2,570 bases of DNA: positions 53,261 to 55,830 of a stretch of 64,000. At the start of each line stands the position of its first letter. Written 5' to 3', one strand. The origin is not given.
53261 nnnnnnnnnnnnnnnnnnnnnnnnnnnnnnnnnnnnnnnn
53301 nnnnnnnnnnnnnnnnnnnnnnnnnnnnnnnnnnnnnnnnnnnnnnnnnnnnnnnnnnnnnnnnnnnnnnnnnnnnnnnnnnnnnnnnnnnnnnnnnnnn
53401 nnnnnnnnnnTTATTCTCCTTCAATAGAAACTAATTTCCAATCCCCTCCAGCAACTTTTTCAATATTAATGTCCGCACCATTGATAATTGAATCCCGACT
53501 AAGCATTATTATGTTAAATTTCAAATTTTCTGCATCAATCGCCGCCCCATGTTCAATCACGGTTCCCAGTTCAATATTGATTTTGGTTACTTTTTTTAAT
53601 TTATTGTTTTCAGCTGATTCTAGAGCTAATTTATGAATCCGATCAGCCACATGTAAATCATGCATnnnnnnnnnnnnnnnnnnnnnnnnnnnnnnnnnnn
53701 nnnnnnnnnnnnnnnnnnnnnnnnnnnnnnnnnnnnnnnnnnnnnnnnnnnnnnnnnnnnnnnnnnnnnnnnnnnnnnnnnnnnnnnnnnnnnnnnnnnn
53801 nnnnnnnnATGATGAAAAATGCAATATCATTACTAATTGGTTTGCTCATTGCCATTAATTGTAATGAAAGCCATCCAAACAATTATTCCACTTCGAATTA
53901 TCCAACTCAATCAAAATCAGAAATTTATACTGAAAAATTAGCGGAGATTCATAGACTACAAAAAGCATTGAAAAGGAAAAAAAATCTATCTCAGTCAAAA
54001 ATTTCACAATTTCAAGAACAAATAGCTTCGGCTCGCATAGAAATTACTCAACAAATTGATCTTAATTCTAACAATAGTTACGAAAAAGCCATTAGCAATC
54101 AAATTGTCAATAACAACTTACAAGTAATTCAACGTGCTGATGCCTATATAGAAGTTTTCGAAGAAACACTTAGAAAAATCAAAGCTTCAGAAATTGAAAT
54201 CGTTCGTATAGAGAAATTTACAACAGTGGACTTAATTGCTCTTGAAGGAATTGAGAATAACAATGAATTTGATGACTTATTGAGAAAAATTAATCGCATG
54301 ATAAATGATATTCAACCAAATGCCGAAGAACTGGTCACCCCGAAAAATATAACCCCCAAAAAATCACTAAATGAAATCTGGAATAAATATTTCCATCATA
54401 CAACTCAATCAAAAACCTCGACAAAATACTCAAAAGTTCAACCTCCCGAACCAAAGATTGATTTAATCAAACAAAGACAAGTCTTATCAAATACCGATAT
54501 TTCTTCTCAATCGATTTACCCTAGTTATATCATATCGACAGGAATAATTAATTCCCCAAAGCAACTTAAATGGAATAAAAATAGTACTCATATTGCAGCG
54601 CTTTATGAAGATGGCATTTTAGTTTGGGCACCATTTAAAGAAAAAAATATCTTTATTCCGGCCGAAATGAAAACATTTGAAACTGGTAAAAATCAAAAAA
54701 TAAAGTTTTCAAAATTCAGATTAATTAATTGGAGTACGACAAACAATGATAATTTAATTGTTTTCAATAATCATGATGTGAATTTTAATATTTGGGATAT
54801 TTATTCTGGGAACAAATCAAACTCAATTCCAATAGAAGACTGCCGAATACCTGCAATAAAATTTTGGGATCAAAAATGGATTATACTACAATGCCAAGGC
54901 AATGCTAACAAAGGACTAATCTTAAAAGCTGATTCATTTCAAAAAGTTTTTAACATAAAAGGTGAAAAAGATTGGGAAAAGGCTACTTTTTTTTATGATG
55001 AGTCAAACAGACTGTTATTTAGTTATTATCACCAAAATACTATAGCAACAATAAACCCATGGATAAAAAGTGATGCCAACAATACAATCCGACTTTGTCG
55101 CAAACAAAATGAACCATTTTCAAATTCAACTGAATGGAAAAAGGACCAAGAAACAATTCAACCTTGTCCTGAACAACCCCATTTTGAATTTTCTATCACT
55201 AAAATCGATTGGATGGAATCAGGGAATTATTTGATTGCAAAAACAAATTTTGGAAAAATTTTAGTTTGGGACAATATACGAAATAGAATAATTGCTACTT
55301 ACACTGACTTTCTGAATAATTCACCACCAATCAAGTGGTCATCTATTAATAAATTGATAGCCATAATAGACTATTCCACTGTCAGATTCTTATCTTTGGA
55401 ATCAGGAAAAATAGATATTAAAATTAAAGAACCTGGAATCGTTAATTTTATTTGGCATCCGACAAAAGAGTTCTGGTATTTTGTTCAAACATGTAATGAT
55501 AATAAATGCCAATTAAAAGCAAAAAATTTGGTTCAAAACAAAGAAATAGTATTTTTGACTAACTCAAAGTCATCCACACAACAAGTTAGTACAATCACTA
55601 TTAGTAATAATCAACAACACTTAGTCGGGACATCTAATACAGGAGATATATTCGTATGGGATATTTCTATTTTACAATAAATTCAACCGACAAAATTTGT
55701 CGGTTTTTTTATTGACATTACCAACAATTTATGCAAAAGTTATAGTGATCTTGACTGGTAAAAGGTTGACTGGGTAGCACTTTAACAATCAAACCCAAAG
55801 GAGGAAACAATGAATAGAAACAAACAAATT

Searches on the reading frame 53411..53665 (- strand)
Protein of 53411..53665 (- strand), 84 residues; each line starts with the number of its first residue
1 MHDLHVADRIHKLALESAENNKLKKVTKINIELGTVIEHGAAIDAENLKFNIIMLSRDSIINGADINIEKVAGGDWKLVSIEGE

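Call 3: search_protein_families(library=pfam, proteins=[window:53411-53665:-], max_evalue=0.01)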
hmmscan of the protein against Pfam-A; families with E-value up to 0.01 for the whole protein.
window:53411-53665:- (84 aa): 1 family
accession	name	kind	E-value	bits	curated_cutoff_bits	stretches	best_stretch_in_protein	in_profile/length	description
PF01155.25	HypA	-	1.4e-08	35.1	28.9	1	1-72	1-68/112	Hydrogenase/urease nickel incorporation, metallochaperone, hypA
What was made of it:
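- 53411..53665 (-): Mini-HypA (84 aa). N-terminus reads MHD, the protein has no Cys, and the Zn-finger domain is absent. It is syntenic with the operon in all relatives. Pfam HypA E=1e-8 over profile positions 1-68 of 112 (call 3).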

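Call 4: search_protein_families(library=ncbifam, proteins=[window:53411-53665:-], max_evalue=0.01)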
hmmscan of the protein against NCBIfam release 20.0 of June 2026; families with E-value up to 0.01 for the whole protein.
window:53411-53665:- (84 aa): 4 families
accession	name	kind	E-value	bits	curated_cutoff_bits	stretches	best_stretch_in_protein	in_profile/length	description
TIGR00100.1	hypA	equivalog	1.8e-10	40.9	88.1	1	1-71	1-67/116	hydrogenase maturation nickel metallochaperone HypA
NF001976.0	PRK00762.1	equivalog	8.6e-10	38.5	146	1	1-71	1-67/124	hydrogenase maturation nickel metallochaperone HypA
NF003008.0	PRK03824.1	equivalog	3.8e-07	30.1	125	1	1-70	1-66/135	hydrogenase nickel incorporation protein HypA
NF002979.0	PRK03681.1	subfamily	0.00031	21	121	1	1-73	1-69/116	hydrogenase/urease nickel incorporation protein HypA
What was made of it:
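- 53411..53665 (-): TIGR00100 E=2e-10, below cut-off (call 4).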

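Call 86: search_solved_structures(query=window:53411-53665:-, max_evalue=1, show_alignments=2)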
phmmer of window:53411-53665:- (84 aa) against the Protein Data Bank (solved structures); distinct sequences matched with E-value up to 1: 0.

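Call 88: search_solved_structures(query=A5, max_evalue=1, show_alignments=2)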
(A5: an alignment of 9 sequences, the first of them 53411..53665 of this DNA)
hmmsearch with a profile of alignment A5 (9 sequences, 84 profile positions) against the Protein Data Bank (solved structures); distinct sequences matched with E-value up to 1: 3.
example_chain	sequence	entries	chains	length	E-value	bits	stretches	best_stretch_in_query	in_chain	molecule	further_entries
3a43_A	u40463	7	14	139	5.1e-06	29.8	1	1-68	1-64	Hydrogenase nickel incorporation protein hypA | Probable hydrogenase nickel incorporation protein HypA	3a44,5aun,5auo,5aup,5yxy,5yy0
1r57_A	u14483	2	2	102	0.43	14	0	8-29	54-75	conserved hypothetical protein | Acetyltransferase, GNAT family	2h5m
3f85_A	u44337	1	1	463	0.52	13.8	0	1-33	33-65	homo trimeric fusion of CFA/I fimbrial subunits B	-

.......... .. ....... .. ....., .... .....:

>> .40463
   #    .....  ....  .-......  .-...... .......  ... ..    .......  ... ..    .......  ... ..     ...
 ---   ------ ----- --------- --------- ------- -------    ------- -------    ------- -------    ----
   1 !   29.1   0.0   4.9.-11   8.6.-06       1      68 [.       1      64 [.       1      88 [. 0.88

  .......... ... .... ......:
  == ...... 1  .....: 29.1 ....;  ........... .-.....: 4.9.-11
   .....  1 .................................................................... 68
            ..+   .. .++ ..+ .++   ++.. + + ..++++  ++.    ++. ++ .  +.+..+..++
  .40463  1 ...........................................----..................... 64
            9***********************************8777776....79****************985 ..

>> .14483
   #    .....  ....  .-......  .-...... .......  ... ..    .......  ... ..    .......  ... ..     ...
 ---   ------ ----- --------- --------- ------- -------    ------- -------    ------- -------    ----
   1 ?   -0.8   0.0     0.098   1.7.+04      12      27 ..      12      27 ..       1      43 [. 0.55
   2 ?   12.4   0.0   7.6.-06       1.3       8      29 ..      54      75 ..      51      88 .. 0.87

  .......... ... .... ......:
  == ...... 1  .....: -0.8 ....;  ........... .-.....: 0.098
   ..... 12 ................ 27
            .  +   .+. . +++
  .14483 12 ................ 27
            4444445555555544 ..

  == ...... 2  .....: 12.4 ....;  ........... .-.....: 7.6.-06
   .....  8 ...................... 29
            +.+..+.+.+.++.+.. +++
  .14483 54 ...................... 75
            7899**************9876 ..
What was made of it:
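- On HypA: The profile matches T. kodakarensis HypA residues 1-64 (call 88).
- Closest known: HypA nickel metallochaperone. Same: The N-terminal Ni-binding domain with an M-H-acidic start aligns to residues 1-64 (call 88).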

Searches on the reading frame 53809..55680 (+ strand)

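Call 3: search_protein_families(library=pfam, proteins=[window:53809-55680:+], max_evalue=0.01)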
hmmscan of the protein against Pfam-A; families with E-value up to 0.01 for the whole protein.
window:53809-55680:+ (623 aa): 8 families
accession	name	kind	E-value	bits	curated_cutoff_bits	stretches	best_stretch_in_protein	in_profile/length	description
PF24807.1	WD40_CDC20-Fz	-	3.2e-10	40.2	200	1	443-572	34-164/292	CDC20/Fizzy WD40 domain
PF25174.1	Beta-prop_THOC3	-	1.8e-07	30.9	305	1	462-620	48-201/272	THOC3 beta-propeller domain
PF24817.1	WD40_WDHD1_1st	-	2.2e-05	24.2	109.9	1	563-620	198-252/291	WDHD1 first WD40 domain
PF23414.1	Beta-prop_EML_2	-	3e-05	24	90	1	320-493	16-157/266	Echinoderm microtubule-associated protein second beta-propeller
PF12894.13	ANAPC4_WD40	-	0.00027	21.5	22.9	0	459-498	37-76/91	Anaphase-promoting complex subunit 4 WD40 domain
PF25173.1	Beta-prop_WDR3_1st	-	0.0014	18.8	154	0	589-619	70-100/184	WDR3 first beta-propeller domain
PF24814.1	WD40_Prp19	-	0.0063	16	320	0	463-620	9-165/281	Prp19 WD40 domain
PF23383.1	Beta-prop_IFT140_1st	-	0.0074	15.5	27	0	538-618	56-130/406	IFT140 first beta-propeller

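Call 4: search_protein_families(library=ncbifam, proteins=[window:53809-55680:+], max_evalue=0.01)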
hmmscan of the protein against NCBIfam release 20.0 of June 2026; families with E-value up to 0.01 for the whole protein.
window:53809-55680:+ (623 aa): 0 families
